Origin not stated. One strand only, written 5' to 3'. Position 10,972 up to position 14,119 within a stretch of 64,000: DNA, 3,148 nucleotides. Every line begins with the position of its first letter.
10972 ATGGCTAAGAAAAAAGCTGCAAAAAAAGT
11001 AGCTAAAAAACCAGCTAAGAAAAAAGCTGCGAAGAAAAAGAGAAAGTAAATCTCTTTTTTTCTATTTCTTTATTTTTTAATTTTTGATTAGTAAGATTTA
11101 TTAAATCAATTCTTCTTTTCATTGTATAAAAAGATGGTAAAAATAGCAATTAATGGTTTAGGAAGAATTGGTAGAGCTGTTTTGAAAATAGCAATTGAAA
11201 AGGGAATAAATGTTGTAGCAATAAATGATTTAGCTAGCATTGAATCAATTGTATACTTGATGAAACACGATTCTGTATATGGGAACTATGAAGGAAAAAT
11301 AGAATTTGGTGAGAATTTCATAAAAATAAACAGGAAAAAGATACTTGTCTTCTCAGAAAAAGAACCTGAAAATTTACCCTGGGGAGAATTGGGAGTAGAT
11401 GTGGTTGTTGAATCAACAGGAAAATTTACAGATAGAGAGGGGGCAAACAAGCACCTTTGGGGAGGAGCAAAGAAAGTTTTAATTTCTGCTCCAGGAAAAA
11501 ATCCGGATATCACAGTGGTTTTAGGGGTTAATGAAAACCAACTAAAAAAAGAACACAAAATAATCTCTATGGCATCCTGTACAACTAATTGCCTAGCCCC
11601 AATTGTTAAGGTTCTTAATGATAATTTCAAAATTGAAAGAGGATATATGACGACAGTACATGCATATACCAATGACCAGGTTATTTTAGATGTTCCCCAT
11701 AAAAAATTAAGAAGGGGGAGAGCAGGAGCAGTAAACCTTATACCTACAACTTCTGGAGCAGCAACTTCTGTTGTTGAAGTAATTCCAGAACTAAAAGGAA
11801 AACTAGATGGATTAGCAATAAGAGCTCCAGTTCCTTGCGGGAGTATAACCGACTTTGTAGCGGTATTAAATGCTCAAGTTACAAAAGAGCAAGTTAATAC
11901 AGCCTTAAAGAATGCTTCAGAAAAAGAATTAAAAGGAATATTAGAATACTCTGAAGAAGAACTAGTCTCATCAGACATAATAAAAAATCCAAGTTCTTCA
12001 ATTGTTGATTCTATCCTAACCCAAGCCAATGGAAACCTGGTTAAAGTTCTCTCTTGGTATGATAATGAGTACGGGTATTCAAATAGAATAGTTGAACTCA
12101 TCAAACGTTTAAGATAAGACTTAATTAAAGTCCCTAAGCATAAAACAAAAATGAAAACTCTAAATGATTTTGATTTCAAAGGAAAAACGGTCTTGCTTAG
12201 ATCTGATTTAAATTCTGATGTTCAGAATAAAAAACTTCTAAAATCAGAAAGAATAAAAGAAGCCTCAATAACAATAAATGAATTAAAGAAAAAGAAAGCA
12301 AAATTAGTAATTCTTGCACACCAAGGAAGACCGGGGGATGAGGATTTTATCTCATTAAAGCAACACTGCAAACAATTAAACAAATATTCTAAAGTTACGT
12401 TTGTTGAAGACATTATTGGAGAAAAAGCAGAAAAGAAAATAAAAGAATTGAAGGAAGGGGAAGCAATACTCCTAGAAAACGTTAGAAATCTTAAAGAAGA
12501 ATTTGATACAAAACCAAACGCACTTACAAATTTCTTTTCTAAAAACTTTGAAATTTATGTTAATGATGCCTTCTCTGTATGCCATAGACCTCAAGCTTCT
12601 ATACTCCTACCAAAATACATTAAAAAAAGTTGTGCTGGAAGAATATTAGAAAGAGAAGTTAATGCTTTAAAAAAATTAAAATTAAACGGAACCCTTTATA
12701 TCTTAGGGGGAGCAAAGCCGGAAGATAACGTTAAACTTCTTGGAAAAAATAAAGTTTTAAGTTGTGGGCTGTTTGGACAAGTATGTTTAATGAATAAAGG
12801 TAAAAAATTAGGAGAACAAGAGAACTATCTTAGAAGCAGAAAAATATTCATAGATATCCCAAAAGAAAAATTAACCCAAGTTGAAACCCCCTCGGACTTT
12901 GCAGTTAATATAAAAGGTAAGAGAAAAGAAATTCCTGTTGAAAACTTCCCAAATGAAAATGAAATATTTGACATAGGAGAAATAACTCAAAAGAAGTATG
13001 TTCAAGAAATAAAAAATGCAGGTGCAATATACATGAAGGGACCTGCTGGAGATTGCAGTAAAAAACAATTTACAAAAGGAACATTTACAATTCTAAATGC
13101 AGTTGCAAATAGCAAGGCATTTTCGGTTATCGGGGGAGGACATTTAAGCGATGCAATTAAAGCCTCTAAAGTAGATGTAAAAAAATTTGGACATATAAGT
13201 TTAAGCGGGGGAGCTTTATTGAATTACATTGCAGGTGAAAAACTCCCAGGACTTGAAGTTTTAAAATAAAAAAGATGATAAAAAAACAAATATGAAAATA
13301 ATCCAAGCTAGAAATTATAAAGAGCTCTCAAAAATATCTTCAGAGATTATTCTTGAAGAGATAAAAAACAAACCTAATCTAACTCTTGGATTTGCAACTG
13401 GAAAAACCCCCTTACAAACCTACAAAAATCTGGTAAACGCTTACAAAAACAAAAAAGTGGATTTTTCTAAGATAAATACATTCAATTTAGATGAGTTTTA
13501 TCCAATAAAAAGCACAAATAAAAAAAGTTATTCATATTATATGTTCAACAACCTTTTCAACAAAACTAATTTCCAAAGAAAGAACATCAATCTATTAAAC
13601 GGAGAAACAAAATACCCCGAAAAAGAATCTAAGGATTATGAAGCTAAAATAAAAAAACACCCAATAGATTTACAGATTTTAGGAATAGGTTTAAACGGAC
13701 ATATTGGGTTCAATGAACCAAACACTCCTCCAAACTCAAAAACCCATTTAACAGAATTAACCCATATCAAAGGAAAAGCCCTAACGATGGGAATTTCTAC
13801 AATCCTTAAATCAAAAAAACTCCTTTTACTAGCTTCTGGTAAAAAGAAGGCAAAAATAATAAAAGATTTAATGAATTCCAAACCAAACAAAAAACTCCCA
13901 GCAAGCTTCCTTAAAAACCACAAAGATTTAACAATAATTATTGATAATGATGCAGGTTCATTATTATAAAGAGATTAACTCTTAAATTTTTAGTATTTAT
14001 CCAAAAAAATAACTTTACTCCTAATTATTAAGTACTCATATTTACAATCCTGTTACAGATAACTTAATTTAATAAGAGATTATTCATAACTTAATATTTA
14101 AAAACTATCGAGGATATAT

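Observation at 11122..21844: Metabolic island that seems to link N-glycan/amino-sugar salvage to lower glycolysis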

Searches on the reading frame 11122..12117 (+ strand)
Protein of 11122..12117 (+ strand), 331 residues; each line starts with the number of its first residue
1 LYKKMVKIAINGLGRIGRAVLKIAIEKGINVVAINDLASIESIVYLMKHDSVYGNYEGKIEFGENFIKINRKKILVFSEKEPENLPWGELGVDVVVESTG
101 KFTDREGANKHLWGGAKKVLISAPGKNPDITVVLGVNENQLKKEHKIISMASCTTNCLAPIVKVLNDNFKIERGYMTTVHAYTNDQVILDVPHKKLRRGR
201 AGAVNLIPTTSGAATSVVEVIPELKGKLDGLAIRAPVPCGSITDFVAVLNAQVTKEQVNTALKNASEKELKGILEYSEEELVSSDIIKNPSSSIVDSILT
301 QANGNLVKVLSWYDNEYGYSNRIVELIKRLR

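Call 3: search_protein_families(library=pfam, proteins=[window:11122-12117:+], max_evalue=0.01)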
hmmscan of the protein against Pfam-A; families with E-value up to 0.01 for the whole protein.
window:11122-12117:+ (331 aa): 2 families
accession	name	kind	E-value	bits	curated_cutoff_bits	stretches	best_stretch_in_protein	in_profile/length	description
PF02800.25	Gp_dh_C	-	5.1e-60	202.1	24.4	1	158-313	1-158/158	Glyceraldehyde 3-phosphate dehydrogenase, C-terminal domain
PF00044.30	Gp_dh_N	-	3.5e-35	120.7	31.7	1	6-104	1-100/101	Glyceraldehyde 3-phosphate dehydrogenase, NAD binding domain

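Call 4: search_protein_families(library=ncbifam, proteins=[window:11122-12117:+], max_evalue=0.01)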
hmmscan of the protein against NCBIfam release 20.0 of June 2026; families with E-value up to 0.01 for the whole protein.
window:11122-12117:+ (331 aa): 13 families
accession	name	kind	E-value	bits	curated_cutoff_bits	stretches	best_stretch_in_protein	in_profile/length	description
TIGR01534.1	GAPDH-I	equivalog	6.7e-126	420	367.2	1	7-324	1-329/330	type I glyceraldehyde-3-phosphate dehydrogenase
NF005830.0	PRK07729.1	equivalog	1.6e-122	408.7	546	1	5-328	2-328/343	glyceraldehyde-3-phosphate dehydrogenase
NF005641.0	PRK07403.1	equivalog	4.4e-116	387.7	616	1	5-327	1-329/337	type I glyceraldehyde-3-phosphate dehydrogenase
NF033735.1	G3PDH_Arsen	exception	3.3e-107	358.7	450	1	8-326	1-322/323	ArsJ-associated glyceraldehyde-3-phosphate dehydrogenase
NF006512.0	PRK08955.1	equivalog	2.1e-96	323.2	563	1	6-329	3-329/334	glyceraldehyde-3-phosphate dehydrogenase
NF010058.0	PRK13535.1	equivalog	9.2e-94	314.3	539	1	5-325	2-328/339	erythrose-4-phosphate dehydrogenase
NF011954.0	PRK15425.1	equivalog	2.2e-93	312.9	662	1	6-329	3-328/331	glyceraldehyde-3-phosphate dehydrogenase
TIGR01532.1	E4PD_g-proteo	equivalog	5.4e-89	298.7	530.55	1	7-324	1-324/325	erythrose-4-phosphate dehydrogenase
NF006139.0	PRK08289.1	equivalog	7.1e-84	282.1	431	1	7-330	130-469/480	glyceraldehyde-3-phosphate dehydrogenase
NF011456.0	PRK14874.1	equivalog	9.1e-07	28.2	223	1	4-179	3-157/346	aspartate-semialdehyde dehydrogenase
NF003251.0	PRK04207.1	equivalog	4.1e-06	26.1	185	1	5-265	2-245/343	type II glyceraldehyde-3-phosphate dehydrogenase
NF006416.0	PRK08664.1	subfamily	0.0024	17.1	232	0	117-181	114-177/350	aspartate-semialdehyde dehydrogenase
TIGR01296.1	asd_B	equivalog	0.0067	15.6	324.2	0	126-178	97-152/339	aspartate-semialdehyde dehydrogenase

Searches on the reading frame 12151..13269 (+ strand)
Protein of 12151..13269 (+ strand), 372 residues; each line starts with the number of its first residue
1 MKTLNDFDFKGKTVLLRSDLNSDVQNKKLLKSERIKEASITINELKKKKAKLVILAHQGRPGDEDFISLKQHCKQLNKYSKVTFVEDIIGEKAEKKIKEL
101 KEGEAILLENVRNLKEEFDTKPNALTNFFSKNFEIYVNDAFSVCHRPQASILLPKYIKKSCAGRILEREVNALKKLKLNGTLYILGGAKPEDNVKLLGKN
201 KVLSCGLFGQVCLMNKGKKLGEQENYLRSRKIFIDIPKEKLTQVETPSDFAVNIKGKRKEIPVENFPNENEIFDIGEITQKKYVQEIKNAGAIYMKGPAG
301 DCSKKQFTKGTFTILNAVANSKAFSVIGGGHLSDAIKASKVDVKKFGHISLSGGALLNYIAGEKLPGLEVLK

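Call 3: search_protein_families(library=pfam, proteins=[window:12151-13269:+], max_evalue=0.01)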
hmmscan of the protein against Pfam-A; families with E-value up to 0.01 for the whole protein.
window:12151-13269:+ (372 aa): 1 family
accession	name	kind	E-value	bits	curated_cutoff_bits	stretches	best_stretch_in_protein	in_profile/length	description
PF00162.24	PGK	-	1.5e-87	294.5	27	1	4-363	1-379/379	Phosphoglycerate kinase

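Call 4: search_protein_families(library=ncbifam, proteins=[window:12151-13269:+], max_evalue=0.01)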
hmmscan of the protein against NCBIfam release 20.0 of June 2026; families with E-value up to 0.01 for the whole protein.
window:12151-13269:+ (372 aa): 1 family
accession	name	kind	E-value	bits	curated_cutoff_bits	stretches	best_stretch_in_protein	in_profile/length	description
NF010569.0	PRK13962.1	equivalog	6.1e-63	213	883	1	1-371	3-391/645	bifunctional phosphoglycerate kinase/triosephosphate isomerase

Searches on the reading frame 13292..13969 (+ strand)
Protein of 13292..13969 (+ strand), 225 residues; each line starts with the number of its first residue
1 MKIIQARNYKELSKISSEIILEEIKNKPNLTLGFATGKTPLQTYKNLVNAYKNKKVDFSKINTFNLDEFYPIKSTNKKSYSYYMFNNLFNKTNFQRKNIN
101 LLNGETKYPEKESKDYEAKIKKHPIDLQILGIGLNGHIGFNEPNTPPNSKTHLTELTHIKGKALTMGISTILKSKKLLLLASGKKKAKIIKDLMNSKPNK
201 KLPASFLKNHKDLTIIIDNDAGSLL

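Call 3: search_protein_families(library=pfam, proteins=[window:13292-13969:+], max_evalue=0.01)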
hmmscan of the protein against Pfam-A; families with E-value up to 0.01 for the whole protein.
window:13292-13969:+ (225 aa): 1 family
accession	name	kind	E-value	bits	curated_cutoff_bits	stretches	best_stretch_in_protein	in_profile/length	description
PF01182.26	Glucosamine_iso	-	1.7e-22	80.9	27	1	13-212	11-222/225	Glucosamine-6-phosphate isomerases/6-phosphogluconolactonase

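Call 4: search_protein_families(library=ncbifam, proteins=[window:13292-13969:+], max_evalue=0.01)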
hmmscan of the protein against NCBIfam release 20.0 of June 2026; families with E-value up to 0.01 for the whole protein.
window:13292-13969:+ (225 aa): 8 families
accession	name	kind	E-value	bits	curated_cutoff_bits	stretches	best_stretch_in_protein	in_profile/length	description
TIGR00502.1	nagB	equivalog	4.1e-64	216.4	236.9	2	1-158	1-164/259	glucosamine-6-phosphate deaminase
NF001684.0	PRK00443.1-4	subfamily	9e-63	212.2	326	1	1-224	1-240/260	glucosamine-6-phosphate deaminase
NF002557.0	PRK02122.1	subfamily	1.9e-52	178.3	384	1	17-224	49-274/653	glucosamine-6-phosphate deaminase-like protein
NF001682.0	PRK00443.1-1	equivalog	5e-48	163.8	528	1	1-224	1-233/262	glucosamine-6-phosphate deaminase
NF007291.0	PRK09762.1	equivalog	1.1e-40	139.8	271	1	2-219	5-235/236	galactosamine-6-phosphate isomerase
NF001685.0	PRK00443.1-5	equivalog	1.7e-33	116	513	1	29-158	34-164/266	glucosamine-6-phosphate deaminase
NF009022.0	PRK12358.1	equivalog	1.6e-32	113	247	2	1-145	1-139/239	glucosamine-6-phosphate deaminase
TIGR01198.1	pgl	equivalog_domain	1.2e-18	67.5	124.45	1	21-222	21-231/234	6-phosphogluconolactonase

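Call 50: search_solved_structures(query=window:13292-13969:+, max_evalue=0.00001, show_alignments=2)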
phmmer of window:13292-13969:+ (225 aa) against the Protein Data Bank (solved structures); distinct sequences matched with E-value up to 0.00001: 15.
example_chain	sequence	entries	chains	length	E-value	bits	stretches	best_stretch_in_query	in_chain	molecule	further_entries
2bkv_A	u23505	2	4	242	1.1e-47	165.9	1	1-224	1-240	GLUCOSAMINE-6-PHOSPHATE DEAMINASE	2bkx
2ri0_A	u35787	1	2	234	1.2e-40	142.8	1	1-223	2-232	Glucosamine-6-phosphate deaminase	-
2ri1_A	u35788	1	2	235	1.2e-40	142.8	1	1-223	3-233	Glucosamine-6-phosphate deaminase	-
3hn6_A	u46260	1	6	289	8.6e-36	127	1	3-221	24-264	Glucosamine-6-phosphate deaminase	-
5hj5_A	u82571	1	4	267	2.2e-34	122.4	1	30-220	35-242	Glucosamine-6-phosphate deaminase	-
4r7t_A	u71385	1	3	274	2.4e-34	122.3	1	30-220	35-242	Glucosamine-6-phosphate deaminase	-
7lqn_A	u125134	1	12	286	3.2e-34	121.9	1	30-158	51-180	Glucosamine-6-phosphate deaminase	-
7lqm_A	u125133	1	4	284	4e-34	121.5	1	1-221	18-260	Glucosamine-6-phosphate deaminase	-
1cd5_A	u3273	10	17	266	1.5e-28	103.3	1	30-218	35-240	PROTEIN (GLUCOSAMINE 6-PHOSPHATE DEAMINASE) | GLUCOSAMINE 6-PHOSPHATE DEAMINASE | GLUCOSAMINE-6-PHOSPHATE DEAMINASE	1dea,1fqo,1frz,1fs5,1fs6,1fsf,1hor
1jt9_A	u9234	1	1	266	1.7e-28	103.1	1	30-218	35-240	Glucosamine-6-Phosphate deaminase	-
1ne7_A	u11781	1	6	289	5.1e-28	101.6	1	2-221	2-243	Glucosamine-6-phosphate isomerase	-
6nbg_A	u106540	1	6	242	1.2e-18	70.9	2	1-146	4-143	Glucosamine-6-phosphate deaminase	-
1vl1_A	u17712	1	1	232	8.2e-08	35.6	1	20-210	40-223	6-phosphogluconolactonase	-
1pbt_A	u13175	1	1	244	8.9e-08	35.5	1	20-210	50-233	6-phosphogluconolactonase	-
3e15_A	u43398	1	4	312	1.1e-06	31.9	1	19-145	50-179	Glucose-6-phosphate 1-dehydrogenase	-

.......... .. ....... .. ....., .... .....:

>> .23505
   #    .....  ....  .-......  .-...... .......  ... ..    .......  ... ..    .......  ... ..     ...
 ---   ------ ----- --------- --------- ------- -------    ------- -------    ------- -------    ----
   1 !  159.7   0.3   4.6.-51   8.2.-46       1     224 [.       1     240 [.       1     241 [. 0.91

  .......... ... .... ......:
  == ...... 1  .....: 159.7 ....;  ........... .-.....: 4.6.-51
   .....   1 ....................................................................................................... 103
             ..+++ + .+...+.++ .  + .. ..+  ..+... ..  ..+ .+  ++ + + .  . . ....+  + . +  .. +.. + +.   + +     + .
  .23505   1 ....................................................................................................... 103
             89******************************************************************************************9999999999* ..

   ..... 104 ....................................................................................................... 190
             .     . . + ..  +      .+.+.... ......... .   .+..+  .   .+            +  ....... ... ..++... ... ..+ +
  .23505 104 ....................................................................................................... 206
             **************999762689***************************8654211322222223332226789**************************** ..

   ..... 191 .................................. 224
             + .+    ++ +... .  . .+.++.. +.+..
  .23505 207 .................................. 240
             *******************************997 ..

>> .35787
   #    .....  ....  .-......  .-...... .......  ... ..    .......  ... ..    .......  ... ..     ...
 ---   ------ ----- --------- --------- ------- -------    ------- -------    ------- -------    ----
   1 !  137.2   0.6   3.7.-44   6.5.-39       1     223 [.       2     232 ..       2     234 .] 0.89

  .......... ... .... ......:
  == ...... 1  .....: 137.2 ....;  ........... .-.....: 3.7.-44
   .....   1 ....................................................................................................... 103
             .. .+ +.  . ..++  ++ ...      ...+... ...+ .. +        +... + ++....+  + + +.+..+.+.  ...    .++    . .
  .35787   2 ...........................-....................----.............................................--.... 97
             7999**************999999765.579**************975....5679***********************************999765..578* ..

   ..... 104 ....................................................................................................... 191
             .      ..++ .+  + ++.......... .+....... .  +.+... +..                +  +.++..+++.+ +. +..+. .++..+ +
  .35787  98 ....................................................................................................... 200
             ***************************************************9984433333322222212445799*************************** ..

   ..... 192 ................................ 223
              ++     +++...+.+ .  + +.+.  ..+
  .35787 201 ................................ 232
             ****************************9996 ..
